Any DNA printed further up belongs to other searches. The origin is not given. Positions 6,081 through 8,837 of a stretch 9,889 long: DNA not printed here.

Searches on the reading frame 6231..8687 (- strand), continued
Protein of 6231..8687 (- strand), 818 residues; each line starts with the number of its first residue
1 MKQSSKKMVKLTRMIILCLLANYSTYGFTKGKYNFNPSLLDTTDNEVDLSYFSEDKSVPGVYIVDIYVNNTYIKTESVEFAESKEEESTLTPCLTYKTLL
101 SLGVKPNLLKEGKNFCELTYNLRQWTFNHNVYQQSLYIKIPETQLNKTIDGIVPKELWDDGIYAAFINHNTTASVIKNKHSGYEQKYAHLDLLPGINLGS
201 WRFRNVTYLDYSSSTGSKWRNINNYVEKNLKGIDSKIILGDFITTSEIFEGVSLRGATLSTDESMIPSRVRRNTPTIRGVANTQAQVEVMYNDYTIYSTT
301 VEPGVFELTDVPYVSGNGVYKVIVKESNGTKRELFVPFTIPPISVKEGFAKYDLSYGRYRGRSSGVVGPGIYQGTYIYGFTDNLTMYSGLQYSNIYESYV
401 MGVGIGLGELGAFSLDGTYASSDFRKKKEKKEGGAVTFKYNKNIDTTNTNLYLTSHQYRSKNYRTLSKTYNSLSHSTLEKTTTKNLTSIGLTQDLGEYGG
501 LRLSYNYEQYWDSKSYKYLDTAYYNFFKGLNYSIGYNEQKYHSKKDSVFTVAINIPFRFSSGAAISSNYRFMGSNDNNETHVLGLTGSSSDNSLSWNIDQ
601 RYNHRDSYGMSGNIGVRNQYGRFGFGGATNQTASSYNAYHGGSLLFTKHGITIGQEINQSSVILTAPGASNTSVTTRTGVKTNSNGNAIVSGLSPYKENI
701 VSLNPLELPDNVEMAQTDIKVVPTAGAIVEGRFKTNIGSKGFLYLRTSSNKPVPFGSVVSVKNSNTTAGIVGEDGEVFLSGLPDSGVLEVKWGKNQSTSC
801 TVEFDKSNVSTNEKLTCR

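Call 54: fold_search(model_id=the predicted structure, library=pdb)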
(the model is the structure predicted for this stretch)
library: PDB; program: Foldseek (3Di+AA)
matches with E <= 10: 950; with E <= 0.001: 172
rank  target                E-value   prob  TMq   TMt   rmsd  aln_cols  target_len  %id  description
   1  3rfz_E                1.8e-67  1.00  0.67  0.70  15.9       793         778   31  Crystal structure of the FimD usher bound to its cognate FimC:FimH substrate (released 2011-06-01)
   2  3rfz_B                9.1e-67  1.00  0.67  0.70  15.7       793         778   31  Crystal structure of the FimD usher bound to its cognate FimC:FimH substrate (released 2011-06-01)
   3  9bog_D                5.5e-64  1.00  0.75  0.77  14.2       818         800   31  Structural basis for adhesin secretion by the outer-membrane usher in type 1 pili (released 2024-10-09)
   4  9fy9_D                5.0e-58  1.00  0.67  0.79  15.3       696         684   31  Cryo-EM structure of the type 1 chaperone-usher pilus FimD-tip complex (FimDHGFC) - Conformer 1 (released 2025-06-04)
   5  9fw9_D                1.6e-57  1.00  0.66  0.79  15.5       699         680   30  Cryo-EM structure of the type 1 pilus assembly platform as part of the FimA-bound chaperone-usher pilus complex (FimDH (released 2025-06-04)
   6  6e14_D                2.7e-57  1.00  0.70  0.71  15.3       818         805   31  Handover mechanism of the growing pilus by the bacterial outer membrane usher FimD (released 2018-10-17)
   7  9fxs_D                1.8e-53  1.00  0.65  0.80  14.3       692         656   30  Cryo-EM structure of the type 1 pilus complex including pilus rod and FimI-bound assembly platform after incorporation (released 2025-06-04)
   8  9fx8_D                1.5e-52  1.00  0.66  0.80  14.2       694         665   30  Cryo-EM structure of the FimI-bound type 1 pilus assembly platform complex - Local refinement (released 2025-06-04)
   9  9fxb_D                3.4e-51  1.00  0.62  0.79  14.2       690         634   30  Cryo-EM structure of the type 1 pilus assembly platform as part of the FimI-bound chaperone-usher pilus complex (FimDH (released 2025-06-04)
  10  7lhg_C                1.1e-48  1.00  0.66  0.67  15.3       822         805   23  Cryo-EM structure of E. coli P pilus tip assembly intermediate PapC-PapD-PapK-PapG in the first conformation (released 2021-08-11)
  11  7lhh_C                2.6e-46  1.00  0.70  0.71  16.1       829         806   23  Cryo-EM structure of E. coli P pilus tip assembly intermediate PapC-PapD-PapK-PapG in the second conformation (released 2021-08-11)
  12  7lhi_C                4.8e-37  1.00  0.62  0.69  15.3       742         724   23  Cryo-EM structure of E. coli P pilus tip assembly intermediate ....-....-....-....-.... (released 2021-08-11)
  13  6cd2_C                2.3e-36  1.00  0.64  0.71   8.3       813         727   18  Crystal structure of the PapC usher bound to the chaperone-adhesin PapD-PapG (released 2018-10-03)
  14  3ohn_A                1.6e-33  1.00  0.51  0.86   3.7       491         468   26  Crystal structure of the FimD translocation domain (released 2011-06-01)
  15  3ohn_B                2.0e-32  1.00  0.50  0.85   3.6       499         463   27  Crystal structure of the FimD translocation domain (released 2011-06-01)
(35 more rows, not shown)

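Call 55: profile_search(protein=window:6231-8687:-)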
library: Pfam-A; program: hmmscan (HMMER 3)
A. the first sequence (818 residues): domains with independent E <= 10: 3; with E <= 0.001: 3
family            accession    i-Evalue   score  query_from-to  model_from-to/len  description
Usher             PF00577.26     9e-132   441.1     191-733         3-549/549  Outer membrane usher protein
PapC_N            PF13954.11    2.3e-30   105.9      34-172         1-145/146  PapC N-terminal domain
PapC_C            PF13953.12    2.6e-19    69.2     744-805         3-63/66  PapC C-terminal domain
